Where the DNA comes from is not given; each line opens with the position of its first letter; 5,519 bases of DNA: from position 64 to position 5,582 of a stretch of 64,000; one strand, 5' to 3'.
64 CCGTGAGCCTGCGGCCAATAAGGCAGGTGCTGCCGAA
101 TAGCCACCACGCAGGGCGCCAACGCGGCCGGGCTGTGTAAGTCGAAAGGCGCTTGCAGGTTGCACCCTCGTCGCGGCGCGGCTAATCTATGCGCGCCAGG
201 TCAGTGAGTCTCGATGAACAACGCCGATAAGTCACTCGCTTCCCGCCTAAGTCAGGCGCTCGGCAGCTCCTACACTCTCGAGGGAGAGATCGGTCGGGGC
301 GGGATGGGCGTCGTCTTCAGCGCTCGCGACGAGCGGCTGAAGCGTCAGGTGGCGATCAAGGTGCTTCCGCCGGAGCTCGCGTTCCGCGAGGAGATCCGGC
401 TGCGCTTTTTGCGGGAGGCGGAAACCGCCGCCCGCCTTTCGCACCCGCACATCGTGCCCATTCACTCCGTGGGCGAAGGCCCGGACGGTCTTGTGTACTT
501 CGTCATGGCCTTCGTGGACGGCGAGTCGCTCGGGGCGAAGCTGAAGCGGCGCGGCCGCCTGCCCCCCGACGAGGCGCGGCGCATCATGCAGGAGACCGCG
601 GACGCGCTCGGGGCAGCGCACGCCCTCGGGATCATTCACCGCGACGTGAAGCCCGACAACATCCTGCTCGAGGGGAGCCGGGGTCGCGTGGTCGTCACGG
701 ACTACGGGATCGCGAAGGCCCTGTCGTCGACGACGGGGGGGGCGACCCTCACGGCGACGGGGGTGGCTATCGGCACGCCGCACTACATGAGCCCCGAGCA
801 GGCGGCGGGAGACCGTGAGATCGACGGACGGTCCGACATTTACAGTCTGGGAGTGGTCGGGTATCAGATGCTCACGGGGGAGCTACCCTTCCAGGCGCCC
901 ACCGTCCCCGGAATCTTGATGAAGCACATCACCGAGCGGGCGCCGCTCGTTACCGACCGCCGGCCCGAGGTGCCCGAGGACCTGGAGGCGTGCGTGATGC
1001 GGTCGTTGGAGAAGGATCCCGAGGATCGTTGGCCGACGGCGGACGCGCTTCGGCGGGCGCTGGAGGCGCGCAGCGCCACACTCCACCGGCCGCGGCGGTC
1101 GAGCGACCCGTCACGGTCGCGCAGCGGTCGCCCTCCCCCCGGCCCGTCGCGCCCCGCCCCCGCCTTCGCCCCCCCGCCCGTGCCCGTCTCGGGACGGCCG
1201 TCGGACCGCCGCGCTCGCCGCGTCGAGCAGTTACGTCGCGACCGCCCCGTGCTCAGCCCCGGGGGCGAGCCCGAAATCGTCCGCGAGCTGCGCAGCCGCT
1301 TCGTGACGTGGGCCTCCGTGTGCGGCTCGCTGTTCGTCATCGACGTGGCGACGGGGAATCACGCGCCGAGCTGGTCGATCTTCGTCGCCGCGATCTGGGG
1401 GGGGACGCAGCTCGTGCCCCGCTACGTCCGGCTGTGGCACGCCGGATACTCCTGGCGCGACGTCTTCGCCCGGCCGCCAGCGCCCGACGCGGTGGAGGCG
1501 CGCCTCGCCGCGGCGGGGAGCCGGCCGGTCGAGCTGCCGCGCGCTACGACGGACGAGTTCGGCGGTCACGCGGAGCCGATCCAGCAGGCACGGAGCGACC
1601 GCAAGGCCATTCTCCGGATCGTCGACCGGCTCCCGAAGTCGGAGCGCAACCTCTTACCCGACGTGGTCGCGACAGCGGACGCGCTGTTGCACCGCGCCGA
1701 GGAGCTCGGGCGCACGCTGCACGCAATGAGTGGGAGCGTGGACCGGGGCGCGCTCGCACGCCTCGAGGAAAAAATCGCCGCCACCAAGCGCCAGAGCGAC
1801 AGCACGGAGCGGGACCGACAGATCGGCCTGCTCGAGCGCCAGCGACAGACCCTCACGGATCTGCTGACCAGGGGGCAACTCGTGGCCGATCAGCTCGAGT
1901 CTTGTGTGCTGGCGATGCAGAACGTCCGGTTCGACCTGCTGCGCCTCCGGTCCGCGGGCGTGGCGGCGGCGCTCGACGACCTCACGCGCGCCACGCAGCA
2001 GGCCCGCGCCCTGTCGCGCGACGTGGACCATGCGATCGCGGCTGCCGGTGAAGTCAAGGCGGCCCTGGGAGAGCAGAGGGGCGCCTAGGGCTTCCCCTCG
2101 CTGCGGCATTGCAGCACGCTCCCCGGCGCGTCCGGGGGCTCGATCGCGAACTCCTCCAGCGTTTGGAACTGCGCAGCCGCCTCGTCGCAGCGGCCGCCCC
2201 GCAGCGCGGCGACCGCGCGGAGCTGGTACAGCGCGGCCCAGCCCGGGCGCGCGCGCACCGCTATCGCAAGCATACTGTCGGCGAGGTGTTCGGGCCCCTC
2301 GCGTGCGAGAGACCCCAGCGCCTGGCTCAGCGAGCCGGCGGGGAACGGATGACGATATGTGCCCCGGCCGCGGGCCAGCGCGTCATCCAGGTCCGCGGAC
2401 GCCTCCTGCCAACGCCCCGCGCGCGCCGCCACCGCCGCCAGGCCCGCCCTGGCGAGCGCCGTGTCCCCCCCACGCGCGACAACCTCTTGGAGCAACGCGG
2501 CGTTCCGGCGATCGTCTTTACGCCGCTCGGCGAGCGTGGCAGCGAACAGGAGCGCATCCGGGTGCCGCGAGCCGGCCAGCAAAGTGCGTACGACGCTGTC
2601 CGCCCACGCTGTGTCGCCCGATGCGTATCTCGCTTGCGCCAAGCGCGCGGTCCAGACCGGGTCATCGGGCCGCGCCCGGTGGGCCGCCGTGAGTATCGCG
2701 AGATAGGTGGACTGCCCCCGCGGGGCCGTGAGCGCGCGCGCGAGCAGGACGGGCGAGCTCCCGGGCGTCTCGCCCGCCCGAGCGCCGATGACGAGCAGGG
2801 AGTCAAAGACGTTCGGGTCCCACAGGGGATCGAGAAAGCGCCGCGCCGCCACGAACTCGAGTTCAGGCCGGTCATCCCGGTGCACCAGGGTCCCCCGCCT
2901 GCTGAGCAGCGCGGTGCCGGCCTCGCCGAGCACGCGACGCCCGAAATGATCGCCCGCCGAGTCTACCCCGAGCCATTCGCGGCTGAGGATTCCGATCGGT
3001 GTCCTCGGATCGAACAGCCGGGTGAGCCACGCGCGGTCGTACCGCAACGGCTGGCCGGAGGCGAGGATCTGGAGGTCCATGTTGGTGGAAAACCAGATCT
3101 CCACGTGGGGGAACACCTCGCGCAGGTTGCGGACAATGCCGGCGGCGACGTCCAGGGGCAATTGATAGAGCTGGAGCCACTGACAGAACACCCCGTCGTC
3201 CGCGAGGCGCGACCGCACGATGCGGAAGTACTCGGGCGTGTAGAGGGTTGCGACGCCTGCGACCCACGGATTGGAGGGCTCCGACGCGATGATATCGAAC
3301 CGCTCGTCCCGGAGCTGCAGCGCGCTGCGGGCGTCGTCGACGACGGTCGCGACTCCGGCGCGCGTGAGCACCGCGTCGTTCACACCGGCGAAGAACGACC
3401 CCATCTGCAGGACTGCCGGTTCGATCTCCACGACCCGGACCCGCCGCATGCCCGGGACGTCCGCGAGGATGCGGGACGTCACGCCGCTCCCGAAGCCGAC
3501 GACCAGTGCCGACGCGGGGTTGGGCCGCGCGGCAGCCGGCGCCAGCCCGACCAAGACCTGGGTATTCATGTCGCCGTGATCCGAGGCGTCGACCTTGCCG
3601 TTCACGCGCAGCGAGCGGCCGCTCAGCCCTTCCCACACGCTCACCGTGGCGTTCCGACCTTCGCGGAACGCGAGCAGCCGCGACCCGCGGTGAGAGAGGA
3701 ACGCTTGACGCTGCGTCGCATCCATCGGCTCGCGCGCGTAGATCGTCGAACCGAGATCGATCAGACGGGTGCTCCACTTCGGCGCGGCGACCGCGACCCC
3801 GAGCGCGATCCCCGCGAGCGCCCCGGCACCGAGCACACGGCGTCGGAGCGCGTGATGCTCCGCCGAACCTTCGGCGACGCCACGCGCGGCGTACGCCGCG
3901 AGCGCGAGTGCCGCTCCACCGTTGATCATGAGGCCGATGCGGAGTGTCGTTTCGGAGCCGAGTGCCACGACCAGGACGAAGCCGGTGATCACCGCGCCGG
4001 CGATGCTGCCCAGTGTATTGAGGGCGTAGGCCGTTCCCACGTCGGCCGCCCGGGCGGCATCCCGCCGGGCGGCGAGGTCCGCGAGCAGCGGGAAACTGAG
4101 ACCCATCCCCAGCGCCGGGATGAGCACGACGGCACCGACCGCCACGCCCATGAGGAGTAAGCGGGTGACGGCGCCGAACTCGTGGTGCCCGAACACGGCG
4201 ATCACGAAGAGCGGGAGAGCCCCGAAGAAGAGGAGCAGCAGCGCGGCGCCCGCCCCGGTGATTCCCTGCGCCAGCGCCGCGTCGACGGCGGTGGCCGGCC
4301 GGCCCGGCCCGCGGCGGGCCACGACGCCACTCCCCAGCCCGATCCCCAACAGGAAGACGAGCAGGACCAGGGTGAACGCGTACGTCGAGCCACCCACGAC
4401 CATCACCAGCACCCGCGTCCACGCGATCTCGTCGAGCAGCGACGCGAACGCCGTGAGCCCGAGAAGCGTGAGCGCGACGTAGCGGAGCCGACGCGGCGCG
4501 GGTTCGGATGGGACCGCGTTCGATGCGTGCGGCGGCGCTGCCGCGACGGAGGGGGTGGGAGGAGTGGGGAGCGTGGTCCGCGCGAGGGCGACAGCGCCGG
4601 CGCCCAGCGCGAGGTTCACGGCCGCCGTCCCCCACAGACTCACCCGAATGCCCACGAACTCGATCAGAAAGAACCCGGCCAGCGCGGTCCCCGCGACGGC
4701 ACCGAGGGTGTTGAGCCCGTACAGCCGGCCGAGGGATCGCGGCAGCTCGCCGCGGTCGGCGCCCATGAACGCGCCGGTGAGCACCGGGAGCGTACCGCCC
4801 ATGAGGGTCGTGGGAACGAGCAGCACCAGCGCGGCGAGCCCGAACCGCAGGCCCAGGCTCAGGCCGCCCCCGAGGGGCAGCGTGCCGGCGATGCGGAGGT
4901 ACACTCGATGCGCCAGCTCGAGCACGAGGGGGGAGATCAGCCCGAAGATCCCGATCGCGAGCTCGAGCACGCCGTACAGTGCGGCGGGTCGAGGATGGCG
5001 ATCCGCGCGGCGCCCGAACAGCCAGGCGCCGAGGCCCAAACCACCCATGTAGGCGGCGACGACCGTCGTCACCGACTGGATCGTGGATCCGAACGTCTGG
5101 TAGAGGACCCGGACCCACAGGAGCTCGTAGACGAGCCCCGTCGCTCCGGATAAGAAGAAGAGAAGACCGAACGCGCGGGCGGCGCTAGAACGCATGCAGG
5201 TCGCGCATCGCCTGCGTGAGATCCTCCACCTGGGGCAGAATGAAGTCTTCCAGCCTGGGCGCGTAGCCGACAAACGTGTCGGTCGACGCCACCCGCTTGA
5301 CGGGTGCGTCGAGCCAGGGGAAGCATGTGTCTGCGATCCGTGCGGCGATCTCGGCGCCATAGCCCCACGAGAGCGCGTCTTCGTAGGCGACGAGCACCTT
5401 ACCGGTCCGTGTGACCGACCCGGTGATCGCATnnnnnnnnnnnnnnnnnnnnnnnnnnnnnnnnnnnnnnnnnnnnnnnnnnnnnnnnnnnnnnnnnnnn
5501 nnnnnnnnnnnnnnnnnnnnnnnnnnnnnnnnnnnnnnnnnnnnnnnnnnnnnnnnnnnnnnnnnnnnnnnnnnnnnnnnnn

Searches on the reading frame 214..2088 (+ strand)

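Call 41: search_protein_families(library=pfam, proteins=[window:214-2088:+], max_evalue=0.00001)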
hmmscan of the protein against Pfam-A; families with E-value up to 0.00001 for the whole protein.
window:214-2088:+ (624 aa): 2 families
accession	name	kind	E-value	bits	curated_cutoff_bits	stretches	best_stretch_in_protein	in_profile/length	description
PF00069.31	Pkinase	-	1.1e-47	163.2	31.7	1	20-280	1-259/263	Protein kinase domain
PF07714.23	PK_Tyr_Ser-Thr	-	5e-27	95.3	23.1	1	22-279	3-254/258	Protein tyrosine and serine/threonine kinase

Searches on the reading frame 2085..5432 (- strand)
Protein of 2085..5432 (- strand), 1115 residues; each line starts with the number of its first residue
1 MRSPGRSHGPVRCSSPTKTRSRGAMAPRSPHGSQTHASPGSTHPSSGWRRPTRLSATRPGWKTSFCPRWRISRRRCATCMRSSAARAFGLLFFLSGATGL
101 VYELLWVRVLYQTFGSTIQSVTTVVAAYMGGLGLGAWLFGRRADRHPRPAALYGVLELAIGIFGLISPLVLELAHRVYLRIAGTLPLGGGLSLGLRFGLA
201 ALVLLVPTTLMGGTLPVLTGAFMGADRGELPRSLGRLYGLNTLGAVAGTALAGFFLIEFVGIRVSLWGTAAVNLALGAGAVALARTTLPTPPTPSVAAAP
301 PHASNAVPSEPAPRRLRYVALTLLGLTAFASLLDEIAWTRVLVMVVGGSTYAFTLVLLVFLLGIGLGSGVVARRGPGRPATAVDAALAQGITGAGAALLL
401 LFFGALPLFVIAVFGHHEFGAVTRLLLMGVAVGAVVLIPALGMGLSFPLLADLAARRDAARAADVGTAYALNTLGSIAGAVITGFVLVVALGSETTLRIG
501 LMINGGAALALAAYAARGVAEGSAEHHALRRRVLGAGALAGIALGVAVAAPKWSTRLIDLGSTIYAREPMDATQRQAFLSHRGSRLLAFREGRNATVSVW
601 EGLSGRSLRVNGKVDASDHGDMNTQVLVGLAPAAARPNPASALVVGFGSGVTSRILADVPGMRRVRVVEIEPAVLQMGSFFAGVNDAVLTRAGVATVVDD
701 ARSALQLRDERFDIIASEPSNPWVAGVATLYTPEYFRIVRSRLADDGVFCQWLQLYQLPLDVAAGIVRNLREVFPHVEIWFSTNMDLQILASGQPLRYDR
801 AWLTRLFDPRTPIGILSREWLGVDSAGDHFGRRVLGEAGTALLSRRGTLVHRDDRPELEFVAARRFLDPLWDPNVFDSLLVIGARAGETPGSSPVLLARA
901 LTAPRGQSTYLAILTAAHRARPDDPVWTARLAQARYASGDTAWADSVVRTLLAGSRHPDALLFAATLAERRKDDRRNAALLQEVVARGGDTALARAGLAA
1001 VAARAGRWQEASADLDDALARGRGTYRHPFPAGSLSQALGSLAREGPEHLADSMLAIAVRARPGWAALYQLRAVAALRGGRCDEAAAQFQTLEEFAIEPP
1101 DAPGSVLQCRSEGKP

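Call 41: search_protein_families(library=pfam, proteins=[window:2085-5432:-], max_evalue=0.00001)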
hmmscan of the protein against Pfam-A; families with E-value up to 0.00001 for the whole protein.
window:2085-5432:- (1115 aa): 1 family
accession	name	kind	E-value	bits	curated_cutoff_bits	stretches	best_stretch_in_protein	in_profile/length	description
PF01564.23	Spermine_synth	-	7.5e-10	39.1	22.9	1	631-780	11-159/186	Spermine/spermidine synthase domain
